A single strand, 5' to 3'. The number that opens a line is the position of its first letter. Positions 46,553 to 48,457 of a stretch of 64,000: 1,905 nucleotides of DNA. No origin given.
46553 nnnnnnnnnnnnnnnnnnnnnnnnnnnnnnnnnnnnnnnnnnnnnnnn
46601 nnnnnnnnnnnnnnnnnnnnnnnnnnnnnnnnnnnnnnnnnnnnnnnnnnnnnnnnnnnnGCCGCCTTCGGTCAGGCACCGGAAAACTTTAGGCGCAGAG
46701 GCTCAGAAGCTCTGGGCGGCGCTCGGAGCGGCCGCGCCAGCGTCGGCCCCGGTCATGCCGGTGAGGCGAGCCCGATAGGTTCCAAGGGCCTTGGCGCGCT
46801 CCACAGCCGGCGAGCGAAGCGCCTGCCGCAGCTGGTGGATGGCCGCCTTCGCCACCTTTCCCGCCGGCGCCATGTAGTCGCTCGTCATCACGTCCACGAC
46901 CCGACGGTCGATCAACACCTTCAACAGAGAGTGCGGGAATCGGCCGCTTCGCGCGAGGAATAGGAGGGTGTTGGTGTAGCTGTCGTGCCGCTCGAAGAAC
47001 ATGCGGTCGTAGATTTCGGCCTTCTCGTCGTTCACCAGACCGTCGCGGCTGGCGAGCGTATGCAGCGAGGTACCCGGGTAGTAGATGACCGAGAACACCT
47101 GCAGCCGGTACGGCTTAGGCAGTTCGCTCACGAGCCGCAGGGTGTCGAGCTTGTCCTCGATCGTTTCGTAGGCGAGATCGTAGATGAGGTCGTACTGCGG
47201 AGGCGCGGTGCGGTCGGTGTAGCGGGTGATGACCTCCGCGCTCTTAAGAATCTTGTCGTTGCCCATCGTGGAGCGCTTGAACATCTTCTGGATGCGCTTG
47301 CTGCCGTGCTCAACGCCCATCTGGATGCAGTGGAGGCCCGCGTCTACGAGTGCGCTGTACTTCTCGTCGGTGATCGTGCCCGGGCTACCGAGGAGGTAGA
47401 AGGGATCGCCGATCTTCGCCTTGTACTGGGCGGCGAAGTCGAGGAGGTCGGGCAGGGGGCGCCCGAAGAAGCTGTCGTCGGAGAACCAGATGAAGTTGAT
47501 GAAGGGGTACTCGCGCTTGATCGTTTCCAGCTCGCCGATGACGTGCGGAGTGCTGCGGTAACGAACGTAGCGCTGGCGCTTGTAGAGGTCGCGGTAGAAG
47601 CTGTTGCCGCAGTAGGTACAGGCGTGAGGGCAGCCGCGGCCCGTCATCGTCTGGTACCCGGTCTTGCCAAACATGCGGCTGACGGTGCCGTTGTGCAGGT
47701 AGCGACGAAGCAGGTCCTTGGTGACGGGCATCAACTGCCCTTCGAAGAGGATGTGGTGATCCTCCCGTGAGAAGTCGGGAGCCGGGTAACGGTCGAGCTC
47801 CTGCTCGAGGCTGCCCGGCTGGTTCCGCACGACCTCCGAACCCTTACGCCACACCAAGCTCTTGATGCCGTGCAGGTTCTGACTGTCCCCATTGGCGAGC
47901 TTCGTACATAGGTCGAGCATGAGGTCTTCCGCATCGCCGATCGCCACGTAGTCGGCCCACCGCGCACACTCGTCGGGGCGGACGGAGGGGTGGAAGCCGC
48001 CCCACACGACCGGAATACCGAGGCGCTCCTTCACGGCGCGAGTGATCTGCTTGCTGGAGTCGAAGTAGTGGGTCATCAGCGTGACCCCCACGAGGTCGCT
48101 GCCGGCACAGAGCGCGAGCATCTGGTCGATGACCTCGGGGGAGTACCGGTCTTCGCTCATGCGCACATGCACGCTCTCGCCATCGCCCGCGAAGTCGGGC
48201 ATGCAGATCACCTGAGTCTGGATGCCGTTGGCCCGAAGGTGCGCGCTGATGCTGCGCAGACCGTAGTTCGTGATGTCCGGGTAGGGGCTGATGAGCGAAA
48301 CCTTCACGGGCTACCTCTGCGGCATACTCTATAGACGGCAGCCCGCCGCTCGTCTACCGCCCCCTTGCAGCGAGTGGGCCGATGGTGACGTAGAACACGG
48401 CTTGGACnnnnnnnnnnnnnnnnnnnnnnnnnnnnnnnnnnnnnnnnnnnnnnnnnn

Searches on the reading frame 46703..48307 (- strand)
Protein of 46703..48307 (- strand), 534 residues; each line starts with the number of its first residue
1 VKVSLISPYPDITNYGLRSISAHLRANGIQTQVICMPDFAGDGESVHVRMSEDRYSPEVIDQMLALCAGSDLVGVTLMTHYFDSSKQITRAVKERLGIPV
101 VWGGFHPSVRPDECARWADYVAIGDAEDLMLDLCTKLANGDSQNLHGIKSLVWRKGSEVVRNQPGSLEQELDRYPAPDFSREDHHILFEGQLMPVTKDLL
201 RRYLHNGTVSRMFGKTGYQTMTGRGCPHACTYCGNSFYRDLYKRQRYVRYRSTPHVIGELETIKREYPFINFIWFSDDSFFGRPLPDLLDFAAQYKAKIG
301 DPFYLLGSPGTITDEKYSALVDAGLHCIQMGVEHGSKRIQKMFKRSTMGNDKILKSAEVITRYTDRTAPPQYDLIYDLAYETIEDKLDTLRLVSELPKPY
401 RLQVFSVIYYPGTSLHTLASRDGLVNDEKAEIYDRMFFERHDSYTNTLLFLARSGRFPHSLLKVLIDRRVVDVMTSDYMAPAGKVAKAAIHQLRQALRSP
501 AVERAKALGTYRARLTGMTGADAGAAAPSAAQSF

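Call 3: search_protein_families(library=pfam, proteins=[window:46703-48307:-], max_evalue=0.01)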
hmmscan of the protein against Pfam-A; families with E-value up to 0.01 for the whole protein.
window:46703-48307:- (534 aa): 2 families
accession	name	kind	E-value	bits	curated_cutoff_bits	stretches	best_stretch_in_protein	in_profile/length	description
PF04055.27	Radical_SAM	-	1.9e-15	57.8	29.5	1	222-392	3-165/166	Radical SAM superfamily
PF02310.24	B12-binding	-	7.8e-13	48.8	32.1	1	2-130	2-117/121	B12 binding domain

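Call 4: search_protein_families(library=ncbifam, proteins=[window:46703-48307:-], max_evalue=0.01)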
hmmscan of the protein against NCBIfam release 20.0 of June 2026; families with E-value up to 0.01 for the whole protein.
window:46703-48307:- (534 aa): 18 families
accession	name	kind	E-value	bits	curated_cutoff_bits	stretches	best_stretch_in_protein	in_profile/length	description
TIGR04072.2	rSAM_ladder_B12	equivalog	7.4e-19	67.7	360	2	220-430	183-383/443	lipid biosynthesis B12-binding/radical SAM protein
TIGR04013.1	B12_SAM_MJ_1487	hypoth_equivalog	1.1e-17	64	251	1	70-176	44-143/382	TIGR04013 family B12-binding domain/radical SAM domain-containing protein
TIGR03471.1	HpnJ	equivalog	1.1e-15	57.5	577.6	1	59-432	58-400/472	hopanoid biosynthesis associated radical SAM protein HpnJ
TIGR03975.1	rSAM_ocin_1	subfamily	1.4e-15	56.8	281.85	1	71-350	130-390/606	RiPP maturation radical SAM C-methyltransferase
TIGR02026.1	BchE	equivalog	6.4e-12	45.1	481.35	2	70-175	64-174/497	magnesium-protoporphyrin IX monomethyl ester anaerobic oxidative cyclase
NF050148.1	rSAM_ApyD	equivalog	2.1e-11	43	750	1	222-442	204-415/645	RiPP biosynthesis radical SAM protein ApyD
NF038361.1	rSAM_Sden_1168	equivalog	2.4e-10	39.6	575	1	16-430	87-484/560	Sden_1168 family B12-binding radical SAM P-methyltransferase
TIGR04190.1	B12_SAM_Ta0216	equivalog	1.3e-09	37.3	500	1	86-265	97-268/554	TIGR04190 family B12-binding domain/radical SAM domain protein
TIGR04295.1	B12_rSAM_oligo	hypoth_equivalog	4.1e-08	32.3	400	1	86-300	91-273/422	TIGR04295 family B12-binding domain-containing radical SAM protein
TIGR00538.1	hemN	equivalog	8.8e-07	28.1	324.95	1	309-413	146-246/454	oxygen-independent coproporphyrinogen III oxidase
NF033070.1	rSAM_AprD4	equivalog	5.9e-06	25.4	500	1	311-431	284-402/456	AprD4 family radical SAM diol-dehydratase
TIGR04428.1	B12_rSAM_trp_MT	equivalog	1.3e-05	23.8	500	1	9-261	11-255/558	tryptophan 2-C-methyltransferase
TIGR04107.1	rSAM_HutW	equivalog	1.8e-05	23.8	400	1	312-432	139-255/419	heme anaerobic degradation radical SAM methyltransferase ChuW/HutW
TIGR00539.1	hemN_rel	equivalog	5e-05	22.6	205.4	1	305-434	91-215/361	radical SAM family heme chaperone HemW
TIGR04385.1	B12_rSAM_cofa1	equivalog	0.00063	19.1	450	1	222-363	200-334/438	B12 lower ligand biosynthesis radical SAM protein BzaD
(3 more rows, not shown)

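Call 7: find_related_loci(query=window:46703-48307:-, collection=genome_contigs, flank=10000)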
Query window:46703-48307:- (534 aa) in genome_contigs; peptide patterns used: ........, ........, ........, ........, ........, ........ (x = any residue, [..] = any of these).
111 stretches matched a pattern; 66 encode a relative of the query (tblastn E <= 1e-3); 64 distinct loci.
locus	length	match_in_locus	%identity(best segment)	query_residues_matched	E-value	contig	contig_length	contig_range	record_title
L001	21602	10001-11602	99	1-534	0e+0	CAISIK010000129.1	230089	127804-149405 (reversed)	MAG: uncultured proteobacterium isolate Erken-D10_bin-1051 genome assembly, contig: bin-1051:129/224, whole genome shotg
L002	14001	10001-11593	96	1-531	0e+0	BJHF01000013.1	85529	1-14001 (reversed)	Deltaproteobacteria bacterium LBMAG_Deltaproteobacteria_hypo.bin1 DNA, sequence013, whole genome shotgun sequence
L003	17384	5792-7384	95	1-531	0e+0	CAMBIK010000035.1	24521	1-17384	MAG: Klebsiella pneumoniae isolate MH-21oct19-35 genome assembly, contig: MH-21oct19-C2970, whole genome shotgun sequenc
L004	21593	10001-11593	94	1-531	0e+0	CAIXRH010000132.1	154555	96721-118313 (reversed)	MAG: uncultured proteobacterium isolate LJ-7-9m_bin-1278 genome assembly, contig: bin-1278:132/362, whole genome shotgun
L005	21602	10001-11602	91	1-534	0e+0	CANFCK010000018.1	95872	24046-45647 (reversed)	MAG: Deltaproteobacteria bacterium isolate CH-Jul18-23 genome assembly, contig: CH-Jul18-C219, whole genome shotgun sequ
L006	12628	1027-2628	90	1-534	0e+0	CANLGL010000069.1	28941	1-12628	MAG: Deltaproteobacteria bacterium isolate TH-Jun18-28 genome assembly, contig: TH-Jun18-C3126, whole genome shotgun seq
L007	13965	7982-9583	93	1-534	0e+0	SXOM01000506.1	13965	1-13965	MAG: Proteobacteria bacterium isolate F1-120-MAGs225 F1-120__c654162, whole genome shotgun sequence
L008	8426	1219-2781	90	1-520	0e+0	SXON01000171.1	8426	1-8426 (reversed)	MAG: Proteobacteria bacterium isolate F1-120-MAGs226 F1-120__c586957, whole genome shotgun sequence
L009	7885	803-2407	90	1-534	0e+0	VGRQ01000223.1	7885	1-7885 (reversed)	MAG: Deltaproteobacteria bacterium isolate M_DeepCast_65m_m2_104 M_DeepCast_65m_m2_104_Ga0194120_10016854, whole genome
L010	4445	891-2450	90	1-519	0e+0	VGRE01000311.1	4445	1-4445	MAG: Deltaproteobacteria bacterium isolate K_Offshore_120m_m2_200 K_Offshore_120m_m2_200_Ga0194131_10030569, whole genom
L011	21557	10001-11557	89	1-519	0e+0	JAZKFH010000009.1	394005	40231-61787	MAG: Myxococcota bacterium isolate DC_HB_02_SPN181219-bin069 DCHB02SPN_B069_0_000000000009, whole genome shotgun sequenc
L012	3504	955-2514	89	1-520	0e+0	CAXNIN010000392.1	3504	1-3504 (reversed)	MAG: Myxococcota bacterium isolate ME-09jul19-40 genome assembly, contig: ME-09jul19-C41992, whole genome shotgun sequen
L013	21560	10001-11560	89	1-520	0e+0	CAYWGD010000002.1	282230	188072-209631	MAG TPA_asm: uncultured Enterobacteriaceae bacterium isolate binchicken_co286_100 genome assembly, contig: NODE_35_lengt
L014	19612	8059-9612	89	1-518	0e+0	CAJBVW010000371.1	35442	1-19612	MAG: uncultured proteobacterium isolate Loc081215-6m_bin-0725 genome assembly, contig: bin-0725:371/611, whole genome sh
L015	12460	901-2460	90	1-520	0e+0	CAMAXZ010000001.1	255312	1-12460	MAG: Klebsiella pneumoniae isolate ME-21oct19-254 genome assembly, contig: ME-21oct19-C29, whole genome shotgun sequence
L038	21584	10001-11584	76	1-528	0e+0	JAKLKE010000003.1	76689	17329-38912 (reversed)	MAG: Myxococcota bacterium isolate MAG.430 MAG.430-NODE_3_length_76689_cov_4.515193, whole genome shotgun sequence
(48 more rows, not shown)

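Call 13: find_homologous_proteins(query=window:46703-48307:-, max_evalue=0.00001)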
Query window:46703-48307:- (534 aa): 370 proteins with E <= 0.00001 among 8000 candidates; the best 120 are listed.
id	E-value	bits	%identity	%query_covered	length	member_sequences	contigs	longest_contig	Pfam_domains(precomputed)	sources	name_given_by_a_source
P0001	0.0e+0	1190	95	99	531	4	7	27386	PF04055.28,PF02310.25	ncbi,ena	-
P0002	0.0e+0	1169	94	99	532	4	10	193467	PF04055.28,PF02310.25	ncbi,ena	-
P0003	0.0e+0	1141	90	100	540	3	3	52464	PF04055.28,PF02310.25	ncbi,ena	-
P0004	0.0e+0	1133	90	100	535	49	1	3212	PF04055.28,PF02310.25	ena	-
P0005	0.0e+0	1094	87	100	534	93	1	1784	PF04055.28,PF02310.25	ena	-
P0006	0.0e+0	1075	86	97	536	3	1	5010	PF04055.28,PF02310.25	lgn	-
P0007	0.0e+0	1067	86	97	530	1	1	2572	PF04055.28,PF02310.25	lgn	-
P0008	0.0e+0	1065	84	97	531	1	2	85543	PF04055.28,PF02310.25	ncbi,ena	-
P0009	0.0e+0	1042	83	97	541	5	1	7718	PF04055.28,PF02310.25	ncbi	-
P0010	0.0e+0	1018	81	97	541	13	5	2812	PF04055.28,PF02310.25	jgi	jgi:radical SAM superfamily enzyme YgiQ (UPF0313 family)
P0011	0.0e+0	1016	81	98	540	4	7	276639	PF04055.28,PF02310.25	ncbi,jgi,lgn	jgi:anaerobic magnesium-protoporphyrin IX monomethyl ester cyclase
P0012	0.0e+0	1016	81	100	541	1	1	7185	PF04055.28,PF02310.25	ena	-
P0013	0.0e+0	1015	80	100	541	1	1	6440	PF04055.28,PF02310.25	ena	-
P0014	0.0e+0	1014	81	99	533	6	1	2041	PF04055.28,PF02310.25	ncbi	-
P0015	0.0e+0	1014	80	97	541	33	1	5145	PF04055.28,PF02310.25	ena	-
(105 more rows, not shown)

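Call 14: search_solved_structures(query=window:46703-48307:-, max_evalue=0.01)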
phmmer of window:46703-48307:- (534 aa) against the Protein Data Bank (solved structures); distinct sequences matched with E-value up to 0.01: 1.
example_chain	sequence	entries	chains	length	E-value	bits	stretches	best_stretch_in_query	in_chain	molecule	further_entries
6fd2_B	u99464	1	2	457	0.00065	21.7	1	213-428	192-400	Putative apramycin biosynthetic oxidoreductase 4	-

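Call 57: predict_structure(alignment_id=A1)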
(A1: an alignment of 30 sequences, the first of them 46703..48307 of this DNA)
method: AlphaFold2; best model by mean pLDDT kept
length: 534 residues; sequences in the alignment: 30
mean_pLDDT: 85.2   pTM: 0.83
mean pLDDT of the five models: 85.2, 85.1, 84.7, 82.2, 80.7
residues with pLDDT >= 90: 290; 70-90: 177; 50-70: 35; < 50: 32
segments of 3 or more residues with pLDDT < 50: 503-534
pLDDT, mean of each block of 10 residues (from residue 1): 92 84 96 90 65 92 97 89 93 97 73 91 92 96 93 90 91 93 91 93 85 90 86 82 89 97 96 92 95 98 91 95 96 90 84 94 95 88 93 95 82 85 85 67 82 92 94 82 70 61 44 35 33 29
secondary structure, 60 per line:
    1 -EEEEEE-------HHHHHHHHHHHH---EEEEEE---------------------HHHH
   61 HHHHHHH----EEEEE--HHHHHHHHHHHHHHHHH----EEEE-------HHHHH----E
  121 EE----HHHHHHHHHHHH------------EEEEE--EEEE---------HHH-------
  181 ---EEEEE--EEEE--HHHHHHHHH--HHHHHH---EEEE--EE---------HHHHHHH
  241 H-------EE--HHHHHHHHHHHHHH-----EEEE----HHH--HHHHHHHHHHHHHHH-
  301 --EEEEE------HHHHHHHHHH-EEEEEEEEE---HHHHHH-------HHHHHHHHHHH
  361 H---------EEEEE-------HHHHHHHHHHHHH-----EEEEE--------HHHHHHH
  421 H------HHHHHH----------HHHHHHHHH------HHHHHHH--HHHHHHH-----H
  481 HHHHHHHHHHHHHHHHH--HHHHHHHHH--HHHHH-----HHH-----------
elements in order: E2-7 H15-26 E30-35 H57-67 E72-76 H79-95 E100-103 H111-115 E120-122 H127-138 E151-155 E158-161 E184-188 E191-194 H197-205 H208-213 E217-220 H234-241 H253-266 E272-275 H285-299 E303-307 H314-323 E325-333 H337-342 H350-361 E371-375 H383-395 E401-405 H414-421 H428-433 H444-452 H459-465 H468-474 H480-497 H500-508 H511-515

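Call 61: fold_search(model_id=the predicted structure, library=pdb)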
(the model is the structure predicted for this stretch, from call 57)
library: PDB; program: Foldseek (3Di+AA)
matches with E <= 10: 1640; with E <= 0.001: 104
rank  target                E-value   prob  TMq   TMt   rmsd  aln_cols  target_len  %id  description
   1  9ccb                  5.2e-19  1.00  0.58  0.73   6.4       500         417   17  X-ray crystal structure of methyl-coenzyme M reductase glutamine methylase (MgmA) from Methanothermobacter marburgensis  (released 2025-01-01)
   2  6wte_A                9.8e-19  1.00  0.57  0.54  10.4       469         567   14  Structure of radical S-adenosylmethionine methyltransferase, TsrM, from Kitasatospora setae with cobalamin and [4Fe-4S (released 2020-12-23)
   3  6wte_B                3.0e-18  1.00  0.59  0.59   4.7       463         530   15  Structure of radical S-adenosylmethionine methyltransferase, TsrM, from Kitasatospora setae with cobalamin and [4Fe-4S (released 2020-12-23)
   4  6wtf_A                3.7e-18  1.00  0.57  0.56   5.6       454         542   15  Structure of radical S-adenosylmethionine methyltransferase, TsrM, from Kitasatospora setae with tryptophan substrate  (released 2020-12-23)
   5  6wtf_B                1.5e-17  1.00  0.57  0.56   5.6       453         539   16  Structure of radical S-adenosylmethionine methyltransferase, TsrM, from Kitasatospora setae with tryptophan substrate  (released 2020-12-23)
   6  5ul3                  2.5e-16  1.00  0.55  0.41  10.3       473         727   15  Structure of Cobalamin-dependent S-adenosylmethionine radical enzyme OxsB with aqua-cobalamin bound (released 2017-04-19)
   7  5ul4                  3.5e-16  1.00  0.56  0.42  11.0       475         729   16  Structure of Cobalamin-dependent S-adenosylmethionine radical enzyme OxsB with aqua-cobalamin and S-adenosylmethionine b (released 2017-04-19)
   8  6fd2_B                6.2e-16  1.00  0.58  0.67   7.0       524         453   17  Radical SAM 1,2-diol dehydratase AprD4 in complex with its substrate paromamine (released 2018-01-17)
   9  5ul2                  9.3e-16  1.00  0.60  0.45   5.3       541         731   15  Structure of Apo, SeMet-labeled Cobalamin-dependent S-adenosylmethionine radical enzyme OxsB (released 2017-04-19)
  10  6fd2_A                1.2e-15  1.00  0.59  0.68   7.2       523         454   16  Radical SAM 1,2-diol dehydratase AprD4 in complex with its substrate paromamine (released 2018-01-17)
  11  7kdx_A                1.3e-15  1.00  0.55  0.46   5.7       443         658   18  Crystal structure of Streptomyces tokunonesis TokK with hydroxycobalamin, 5'-deoxyadenosine, and methionine (released 2022-01-12)
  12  9n1c                  9.6e-15  1.00  0.56  0.49  10.1       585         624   15  Crystal structure of CysS from Corallococcus sp. CA054B with 5'-deoxyadenosine, methionine, and pantetheinylated 3-ethox (released 2026-01-28)
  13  9n1d                  2.4e-14  1.00  0.56  0.49  10.4       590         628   14  Crystal structure of CysS from Corallococcus sp. CA054B with 5'-deoxyadenosine and methionine bound (released 2026-01-28)
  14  7mjw_A                2.1e-11  1.00  0.49  0.58   5.5       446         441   16  Methylated MiaB in the complex with 5'-deoxyadenosine, methionine and RNA (released 2021-09-15)
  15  7mjz                  2.1e-11  1.00  0.48  0.56   9.4       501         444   16  The structure of MiaB with pentasulfide bridge (released 2021-09-15)
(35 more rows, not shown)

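Call 63: search_protein_representatives(protein=window:46703-48307:-)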
Query: 534 residues. Proteins with E-value up to 0.001 (for the whole library): 18305; up to 1e-10: 6509; up to 1e-30: 1048. The best 150 are listed.
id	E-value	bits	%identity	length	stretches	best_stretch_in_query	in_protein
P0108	3.1e-215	732.2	63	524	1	1-499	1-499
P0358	2.7e-145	501.5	47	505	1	1-482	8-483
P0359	1.5e-120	419.7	64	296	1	212-495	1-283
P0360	8.8e-116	404.0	40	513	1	1-494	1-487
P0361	1.1e-114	400.5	42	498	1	1-482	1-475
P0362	5.1e-111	388.3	37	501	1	1-474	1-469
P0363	3.4e-110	385.6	39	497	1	1-482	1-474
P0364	1.7e-109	383.3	40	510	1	1-481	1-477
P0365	6.1e-106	371.6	38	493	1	1-497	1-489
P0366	4.0e-105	368.9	39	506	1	1-470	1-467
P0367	1.3e-103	364.0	38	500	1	1-488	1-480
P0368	5.4e-103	361.9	39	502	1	4-494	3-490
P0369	1.8e-101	356.8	39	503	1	1-470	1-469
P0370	2.5e-100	353.1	38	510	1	11-477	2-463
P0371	1.8e-99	350.2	39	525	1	1-471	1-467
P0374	1.2e-98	347.5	36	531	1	1-477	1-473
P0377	2.9e-98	346.3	35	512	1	1-504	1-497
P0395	5.1e-92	325.6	36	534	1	1-490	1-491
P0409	4.2e-90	319.3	42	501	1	1-450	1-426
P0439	2.3e-83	297.1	39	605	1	1-452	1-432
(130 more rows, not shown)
